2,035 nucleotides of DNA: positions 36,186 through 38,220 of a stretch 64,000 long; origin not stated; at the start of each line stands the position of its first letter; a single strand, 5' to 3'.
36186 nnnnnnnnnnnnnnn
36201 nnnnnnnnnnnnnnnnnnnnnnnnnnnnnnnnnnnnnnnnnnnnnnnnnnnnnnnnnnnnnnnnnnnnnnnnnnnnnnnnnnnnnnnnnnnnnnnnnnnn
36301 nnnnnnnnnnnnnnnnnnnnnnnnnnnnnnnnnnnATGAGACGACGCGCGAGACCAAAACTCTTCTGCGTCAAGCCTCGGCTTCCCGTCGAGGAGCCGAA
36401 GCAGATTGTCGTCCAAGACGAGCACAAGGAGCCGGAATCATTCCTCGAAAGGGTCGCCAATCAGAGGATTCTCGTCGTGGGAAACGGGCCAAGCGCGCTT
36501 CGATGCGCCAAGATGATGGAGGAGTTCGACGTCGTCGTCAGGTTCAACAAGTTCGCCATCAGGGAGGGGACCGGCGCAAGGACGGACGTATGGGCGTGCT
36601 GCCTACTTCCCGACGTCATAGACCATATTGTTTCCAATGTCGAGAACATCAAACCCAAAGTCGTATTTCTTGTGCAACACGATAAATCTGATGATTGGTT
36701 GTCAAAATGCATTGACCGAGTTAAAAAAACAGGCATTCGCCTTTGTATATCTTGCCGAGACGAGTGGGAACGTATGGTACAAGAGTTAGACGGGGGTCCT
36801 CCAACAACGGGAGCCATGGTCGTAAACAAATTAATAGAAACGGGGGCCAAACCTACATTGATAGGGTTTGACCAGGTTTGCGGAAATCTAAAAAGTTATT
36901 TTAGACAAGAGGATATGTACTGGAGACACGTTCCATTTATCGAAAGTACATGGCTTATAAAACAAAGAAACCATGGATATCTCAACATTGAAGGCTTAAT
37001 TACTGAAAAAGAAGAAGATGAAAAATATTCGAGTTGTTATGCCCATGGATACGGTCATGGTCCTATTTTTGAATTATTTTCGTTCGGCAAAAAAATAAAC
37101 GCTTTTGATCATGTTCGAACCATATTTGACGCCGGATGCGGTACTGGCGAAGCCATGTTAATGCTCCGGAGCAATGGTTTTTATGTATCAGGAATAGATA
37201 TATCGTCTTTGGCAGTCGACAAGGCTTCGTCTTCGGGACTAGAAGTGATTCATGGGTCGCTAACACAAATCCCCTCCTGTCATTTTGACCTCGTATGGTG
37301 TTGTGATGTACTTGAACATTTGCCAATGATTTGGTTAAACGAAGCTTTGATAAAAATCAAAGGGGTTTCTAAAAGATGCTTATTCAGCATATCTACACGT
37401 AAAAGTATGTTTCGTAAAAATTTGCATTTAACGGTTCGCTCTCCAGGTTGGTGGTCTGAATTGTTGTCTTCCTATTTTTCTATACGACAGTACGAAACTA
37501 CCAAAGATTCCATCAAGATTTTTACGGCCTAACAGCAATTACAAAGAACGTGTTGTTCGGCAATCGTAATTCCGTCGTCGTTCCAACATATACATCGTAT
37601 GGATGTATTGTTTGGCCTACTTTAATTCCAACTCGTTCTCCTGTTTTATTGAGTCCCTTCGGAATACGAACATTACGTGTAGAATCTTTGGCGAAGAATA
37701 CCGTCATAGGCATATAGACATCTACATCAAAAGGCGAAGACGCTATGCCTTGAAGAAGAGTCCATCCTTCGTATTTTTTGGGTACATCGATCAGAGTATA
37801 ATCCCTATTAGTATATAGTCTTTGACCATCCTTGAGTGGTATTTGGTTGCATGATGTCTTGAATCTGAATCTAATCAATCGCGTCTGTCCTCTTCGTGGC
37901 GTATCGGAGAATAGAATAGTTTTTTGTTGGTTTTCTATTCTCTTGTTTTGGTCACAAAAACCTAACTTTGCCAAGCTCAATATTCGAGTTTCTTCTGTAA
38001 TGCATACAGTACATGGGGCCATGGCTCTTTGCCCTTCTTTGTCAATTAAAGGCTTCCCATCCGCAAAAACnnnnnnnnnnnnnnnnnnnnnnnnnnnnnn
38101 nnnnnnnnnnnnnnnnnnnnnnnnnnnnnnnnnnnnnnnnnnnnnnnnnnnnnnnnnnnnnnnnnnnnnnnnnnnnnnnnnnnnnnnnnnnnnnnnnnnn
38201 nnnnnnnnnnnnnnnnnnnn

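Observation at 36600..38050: Sharply AT-rich ~1.4-kb patch covering the convergent 3' ends of two genes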

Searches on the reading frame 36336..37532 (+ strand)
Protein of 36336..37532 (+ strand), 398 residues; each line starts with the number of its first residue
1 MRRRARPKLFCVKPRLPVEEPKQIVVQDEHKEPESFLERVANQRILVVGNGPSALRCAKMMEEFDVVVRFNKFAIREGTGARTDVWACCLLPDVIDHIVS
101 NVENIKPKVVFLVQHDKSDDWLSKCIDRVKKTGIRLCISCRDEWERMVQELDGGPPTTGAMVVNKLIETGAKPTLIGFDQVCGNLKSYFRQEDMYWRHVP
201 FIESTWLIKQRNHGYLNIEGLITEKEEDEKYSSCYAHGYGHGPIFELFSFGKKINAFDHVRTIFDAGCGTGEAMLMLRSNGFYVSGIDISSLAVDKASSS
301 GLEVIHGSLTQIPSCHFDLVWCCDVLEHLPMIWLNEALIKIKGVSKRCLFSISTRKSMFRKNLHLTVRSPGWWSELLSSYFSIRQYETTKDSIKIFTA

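Call 5: search_protein_families(library=pfam, proteins=[window:36336-37532:+], max_evalue=0.01)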
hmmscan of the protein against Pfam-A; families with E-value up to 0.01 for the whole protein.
window:36336-37532:+ (398 aa): 7 families
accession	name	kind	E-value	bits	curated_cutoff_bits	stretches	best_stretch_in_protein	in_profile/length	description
PF13649.12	Methyltransf_25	-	1.9e-10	41.7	27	1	263-344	1-92/97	Methyltransferase domain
PF08241.18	Methyltransf_11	-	5.9e-10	40.1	21.2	1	265-331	2-75/95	Methyltransferase domain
PF08242.18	Methyltransf_12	-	1.8e-07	32.2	30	1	265-332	2-81/98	Methyltransferase domain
PF13489.12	Methyltransf_23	-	1.7e-06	28.3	27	1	260-331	23-96/164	Methyltransferase domain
PF13847.12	Methyltransf_31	-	8.6e-05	22.7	27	1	262-330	6-88/145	Methyltransferase domain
PF05724.17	TPMT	-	0.0024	18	26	1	259-325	38-106/218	Thiopurine S-methyltransferase (TPMT)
PF07021.18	MetW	-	0.0089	16.1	21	0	262-325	16-84/193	Methionine biosynthesis protein MetW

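Call 7: find_homologous_proteins(query=window:36336-37532:+)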
Query window:36336-37532:+ (398 aa): 10 proteins with E <= 0.001 among 1731 candidates.
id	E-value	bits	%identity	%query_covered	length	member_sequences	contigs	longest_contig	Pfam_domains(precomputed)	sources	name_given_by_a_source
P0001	1.3e-276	935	100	100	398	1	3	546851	PF13489.13,PF13649.13,PF08241.19,PF08242.19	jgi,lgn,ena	-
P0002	2.9e-39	153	40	43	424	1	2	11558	PF27674.1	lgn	-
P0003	6.1e-39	152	43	43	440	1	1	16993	PF27674.1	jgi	jgi:hypothetical protein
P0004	1.7e-23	101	36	42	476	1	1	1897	PF13847.13,PF13489.13,PF13649.13,PF08241.19,PF08242.19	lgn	-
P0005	6.8e-9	53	32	32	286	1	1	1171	PF13847.13,PF13489.13,PF13649.13,PF08241.19,PF08242.19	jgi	jgi:2-polyprenyl-3-methyl-5-hydroxy-6-metoxy-1,4-benzoquinol methylase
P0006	9.2e-8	49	32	32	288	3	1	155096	PF13847.13,PF13489.13,PF13649.13,PF08241.19,PF08242.19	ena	-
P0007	1.0e-6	46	32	30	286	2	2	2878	PF13847.13,PF13489.13,PF13649.13,PF08241.19,PF08242.19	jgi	jgi:SAM-dependent methyltransferase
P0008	3.8e-6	44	27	44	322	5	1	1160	PF13847.13,PF13489.13,PF13649.13,PF08241.19,PF08242.19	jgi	jgi:SAM-dependent methyltransferase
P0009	1.0e-5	43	34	29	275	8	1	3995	PF13489.13,PF13649.13,PF08241.19,PF08242.19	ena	-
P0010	2.7e-4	38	35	22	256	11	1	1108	PF07021.19,PF13847.13,PF13489.13,PF13649.13,PF08241.19,PF08242.19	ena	-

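Call 8: find_encoding_contigs(protein=P0001, flank=10000, max_places=10)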
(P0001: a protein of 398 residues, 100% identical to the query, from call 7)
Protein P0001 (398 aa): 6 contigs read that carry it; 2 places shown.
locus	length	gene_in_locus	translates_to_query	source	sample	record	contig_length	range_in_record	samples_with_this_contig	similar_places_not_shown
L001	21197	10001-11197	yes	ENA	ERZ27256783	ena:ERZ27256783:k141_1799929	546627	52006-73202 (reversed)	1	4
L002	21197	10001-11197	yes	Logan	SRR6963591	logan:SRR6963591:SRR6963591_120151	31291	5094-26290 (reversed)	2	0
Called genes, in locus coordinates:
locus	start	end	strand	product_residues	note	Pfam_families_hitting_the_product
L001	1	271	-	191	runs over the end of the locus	PF05704:Caps_synth (weak), PF04488:Gly_transf_sug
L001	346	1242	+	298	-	PF00535:Glycos_transf_2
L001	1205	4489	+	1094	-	PF00535:Glycos_transf_2 (faint), PF10111:Glyco_tranf_2_2 (faint), PF02709:Glyco_transf_7C, PF04230:PS_pyruv_trans (weak)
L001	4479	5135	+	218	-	PF00535:Glycos_transf_2 (weak), PF10111:Glyco_tranf_2_2 (faint), PF02709:Glyco_transf_7C (weak)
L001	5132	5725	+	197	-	PF03567:Sulfotransfer_2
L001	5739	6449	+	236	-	-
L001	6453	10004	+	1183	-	PF00535:Glycos_transf_2, PF10111:Glyco_tranf_2_2 (faint), PF02709:Glyco_transf_7C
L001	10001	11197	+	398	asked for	PF13489:Methyltransf_23 (weak), PF08241:Methyltransf_11, PF08242:Methyltransf_12 (weak), PF13649:Methyltransf_25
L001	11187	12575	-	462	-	-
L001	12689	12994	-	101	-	-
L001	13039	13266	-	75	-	-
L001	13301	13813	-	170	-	PF24746:DUF7694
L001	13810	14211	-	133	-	-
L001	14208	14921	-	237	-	-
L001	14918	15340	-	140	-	-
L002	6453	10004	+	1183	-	PF00535:Glycos_transf_2, PF10111:Glyco_tranf_2_2 (faint), PF02709:Glyco_transf_7C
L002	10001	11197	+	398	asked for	PF13489:Methyltransf_23 (weak), PF08241:Methyltransf_11, PF08242:Methyltransf_12 (weak), PF13649:Methyltransf_25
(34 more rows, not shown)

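Call 16: find_encoding_contigs(protein=P0002, flank=10000, max_places=3)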
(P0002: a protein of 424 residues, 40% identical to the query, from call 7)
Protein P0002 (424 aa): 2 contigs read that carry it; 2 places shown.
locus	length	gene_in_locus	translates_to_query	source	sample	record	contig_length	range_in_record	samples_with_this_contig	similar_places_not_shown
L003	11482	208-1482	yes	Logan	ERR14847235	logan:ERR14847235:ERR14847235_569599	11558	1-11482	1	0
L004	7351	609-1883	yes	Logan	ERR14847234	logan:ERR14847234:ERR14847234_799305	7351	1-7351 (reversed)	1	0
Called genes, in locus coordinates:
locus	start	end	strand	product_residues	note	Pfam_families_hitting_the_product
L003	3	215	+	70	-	?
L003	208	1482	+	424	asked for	PF27674:DUF8361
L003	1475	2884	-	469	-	PF08308:PEGA (faint)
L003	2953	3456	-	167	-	-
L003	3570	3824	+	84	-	-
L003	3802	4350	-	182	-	PF13521:AAA_28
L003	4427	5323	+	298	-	PF04378:RsmJ (weak)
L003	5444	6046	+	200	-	-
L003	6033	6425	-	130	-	-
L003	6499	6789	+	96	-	-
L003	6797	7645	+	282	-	-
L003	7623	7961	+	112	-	-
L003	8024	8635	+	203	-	PF00149:Metallophos, PF12850:Metallophos_2 (weak)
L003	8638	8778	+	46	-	-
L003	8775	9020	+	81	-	-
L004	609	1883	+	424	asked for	PF27674:DUF8361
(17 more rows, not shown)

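Call 17: find_encoding_contigs(protein=P0003, flank=10000, max_places=3)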
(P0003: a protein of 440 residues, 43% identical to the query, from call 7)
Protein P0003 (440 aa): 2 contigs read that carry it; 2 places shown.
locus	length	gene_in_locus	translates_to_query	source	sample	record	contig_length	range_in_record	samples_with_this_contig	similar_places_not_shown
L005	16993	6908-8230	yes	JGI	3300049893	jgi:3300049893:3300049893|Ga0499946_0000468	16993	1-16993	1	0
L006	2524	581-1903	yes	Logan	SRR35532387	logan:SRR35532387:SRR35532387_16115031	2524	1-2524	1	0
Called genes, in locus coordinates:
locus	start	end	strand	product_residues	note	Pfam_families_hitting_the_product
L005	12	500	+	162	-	-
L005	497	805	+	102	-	-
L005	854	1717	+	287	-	PF00535:Glycos_transf_2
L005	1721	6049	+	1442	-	PF00535:Glycos_transf_2, PF10111:Glyco_tranf_2_2 (faint), PF02709:Glyco_transf_7C, PF00535:Glycos_transf_2 (weak)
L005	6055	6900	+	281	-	PF04230:PS_pyruv_trans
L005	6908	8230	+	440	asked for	PF27674:DUF8361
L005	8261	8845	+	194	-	PF13489:Methyltransf_23, PF03848:TehB (weak), PF07021:MetW (weak), PF13847:Methyltransf_31, PF08241:Methyltransf_11, PF08242:Methyltransf_12, PF13649:Methyltransf_25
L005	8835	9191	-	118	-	-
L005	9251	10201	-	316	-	PF08308:PEGA (faint)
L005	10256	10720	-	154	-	-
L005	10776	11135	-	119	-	-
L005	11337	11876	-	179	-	PF13521:AAA_28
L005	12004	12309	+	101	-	-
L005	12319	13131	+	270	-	-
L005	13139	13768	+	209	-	PF00149:Metallophos, PF12850:Metallophos_2 (weak)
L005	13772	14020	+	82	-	-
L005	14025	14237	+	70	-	-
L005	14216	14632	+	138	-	-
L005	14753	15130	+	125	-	PF00011:HSP20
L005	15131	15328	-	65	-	-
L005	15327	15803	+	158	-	-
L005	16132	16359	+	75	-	-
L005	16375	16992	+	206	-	?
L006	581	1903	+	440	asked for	PF27674:DUF8361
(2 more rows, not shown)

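Call 22: find_encoding_contigs(protein=P0004, flank=10000, max_places=3)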
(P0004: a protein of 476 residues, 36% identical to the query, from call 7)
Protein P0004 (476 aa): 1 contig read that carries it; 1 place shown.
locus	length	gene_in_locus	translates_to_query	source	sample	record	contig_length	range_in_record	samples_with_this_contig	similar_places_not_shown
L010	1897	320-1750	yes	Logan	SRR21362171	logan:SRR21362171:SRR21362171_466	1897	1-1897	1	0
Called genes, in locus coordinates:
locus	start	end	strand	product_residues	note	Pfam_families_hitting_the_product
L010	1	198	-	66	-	?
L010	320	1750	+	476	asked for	PF13489:Methyltransf_23 (weak), PF08241:Methyltransf_11, PF08242:Methyltransf_12, PF13649:Methyltransf_25, PF13847:Methyltransf_31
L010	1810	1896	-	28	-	?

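Call 26: search_protein_families(library=phrogs, proteins=[window:36336-37532:+], max_evalue=0.001)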
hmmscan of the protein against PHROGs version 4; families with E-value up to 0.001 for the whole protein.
window:36336-37532:+ (398 aa): 4 families
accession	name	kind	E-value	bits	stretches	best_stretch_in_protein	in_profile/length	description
phrog_27380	-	other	1.1e-06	29.4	1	237-342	69-179/285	methyltransferase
phrog_24759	-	other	6.5e-06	27.1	1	313-391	106-193/204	methyltransferase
phrog_3382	-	other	2.7e-05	24.5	1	260-375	48-168/207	methyltransferase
phrog_4752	-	other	4.5e-05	23.8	1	261-332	53-137/241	tRNA methyltransferase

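Call 40: search_protein_families(library=pfam, proteins=[P0003, P0002, P0004], max_evalue=10)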
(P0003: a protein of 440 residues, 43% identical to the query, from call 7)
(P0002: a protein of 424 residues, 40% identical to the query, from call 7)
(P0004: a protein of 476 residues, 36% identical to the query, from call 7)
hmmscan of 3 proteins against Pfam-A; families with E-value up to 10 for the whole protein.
P0003 (440 aa): 0 families

P0002 (424 aa): 0 families

P0004 (476 aa): 10 families
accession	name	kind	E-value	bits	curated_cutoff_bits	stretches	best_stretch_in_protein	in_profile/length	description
PF13649.12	Methyltransf_25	-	1.3e-18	67.9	27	1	326-415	1-94/97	Methyltransferase domain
PF08241.18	Methyltransf_11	-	4.2e-17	63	21.2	1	327-416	1-89/95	Methyltransferase domain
PF08242.18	Methyltransf_12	-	6.6e-13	49.7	30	1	327-415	1-93/98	Methyltransferase domain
PF13847.12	Methyltransf_31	-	6.2e-10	39.4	27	1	323-423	4-111/145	Methyltransferase domain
PF13489.12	Methyltransf_23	-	4.8e-07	30.1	27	1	325-454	25-142/164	Methyltransferase domain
PF07021.18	MetW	-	7.9e-05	22.8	21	1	322-421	13-109/193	Methionine biosynthesis protein MetW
PF03291.22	mRNA_G-N7_MeTrfase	-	0.0042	16.7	26.6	1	321-369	60-110/315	mRNA (guanine-N(7))-methyltransferase domain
PF02353.26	CMAS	-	0.035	13.9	27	1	322-399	62-141/273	Mycolic acid cyclopropane synthetase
PF05148.21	Methyltransf_8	-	0.083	13.2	27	1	322-416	72-150/219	Hypothetical methyltransferase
PF13679.12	Methyltransf_32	-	0.14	12.6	27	1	324-384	27-87/143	Methyltransferase domain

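Call 52: predict_structure(alignment_id=A3)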
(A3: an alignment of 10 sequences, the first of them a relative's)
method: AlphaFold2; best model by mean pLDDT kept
length: 398 residues; sequences in the alignment: 10
mean_pLDDT: 62.9   pTM: 0.42
mean pLDDT of the five models: 62.9, 54.7, 54.1, 52.8, 51.3
residues with pLDDT >= 90: 3; 70-90: 188; 50-70: 85; < 50: 122
segments of 3 or more residues with pLDDT < 50: 1-33, 72-75, 179-242, 355-366, 390-398
pLDDT, mean of each block of 10 residues (from residue 1): 28 30 33 63 79 64 84 53 78 79 81 85 87 85 78 66 76 64 33 30 36 33 39 44 66 82 76 72 73 60 60 80 69 76 87 51 49 76 70 36
secondary structure, 60 per line:
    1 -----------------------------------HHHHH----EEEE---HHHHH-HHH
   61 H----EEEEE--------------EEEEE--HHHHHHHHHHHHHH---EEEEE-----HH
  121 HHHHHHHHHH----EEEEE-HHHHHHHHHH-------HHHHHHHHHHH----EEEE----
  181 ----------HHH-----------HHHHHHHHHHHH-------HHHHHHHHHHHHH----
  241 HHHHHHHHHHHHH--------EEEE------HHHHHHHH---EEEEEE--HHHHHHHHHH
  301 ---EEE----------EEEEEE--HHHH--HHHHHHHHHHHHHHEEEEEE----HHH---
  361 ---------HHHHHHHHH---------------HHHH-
elements in order: H36-40 E45-48 H52-56 H58-61 E66-70 E85-89 H92-105 E109-113 H119-130 E135-139 H141-150 H158-168 E173-176 H205-216 H224-236 H241-253 E262-265 H272-279 E283-288 H291-300 E304-306 E317-322 H325-328 H331-344 E345-350 H370-378 H394-397
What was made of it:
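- Tried and rejected: The model's N-domain confidence was only moderate (call 52).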

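Call 62: search_protein_representatives(protein=window:36336-37529:+)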
Query: 398 residues. Proteins with E-value up to 0.001 (for the whole library): 3691; up to 1e-10: 126; up to 1e-30: 5. The best 150 are listed.
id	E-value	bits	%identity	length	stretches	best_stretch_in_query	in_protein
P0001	4.3e-277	934.8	100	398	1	1-398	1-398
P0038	4.4e-45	170.7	51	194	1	220-398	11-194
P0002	9.4e-40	153.1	41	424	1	37-207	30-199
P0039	7.0e-33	130.5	45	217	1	221-387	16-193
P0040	8.1e-31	123.7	45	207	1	219-379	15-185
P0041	1.3e-23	100.0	36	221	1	224-380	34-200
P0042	7.6e-23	97.5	41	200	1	223-383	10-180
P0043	3.4e-22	95.3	39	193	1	225-395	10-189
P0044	6.3e-22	94.4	38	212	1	225-382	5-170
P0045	2.5e-20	89.2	35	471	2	226-378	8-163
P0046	3.0e-20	88.9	40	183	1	224-375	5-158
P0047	6.7e-20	87.8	36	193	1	224-392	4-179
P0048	1.6e-19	86.5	34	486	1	226-394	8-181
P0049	7.6e-19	84.3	40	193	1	226-379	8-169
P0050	1.5e-18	83.3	37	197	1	223-390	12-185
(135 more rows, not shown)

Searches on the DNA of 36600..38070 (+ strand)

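Call 6: search_dna_similar(query=window:36600-38070:+, collection=phages, mode=distant)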
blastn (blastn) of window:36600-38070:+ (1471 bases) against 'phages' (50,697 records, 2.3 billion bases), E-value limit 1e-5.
No match.
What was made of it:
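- Tried and rejected: Phage DNA database (blastn, distant mode) with the patch: no match (call 6).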
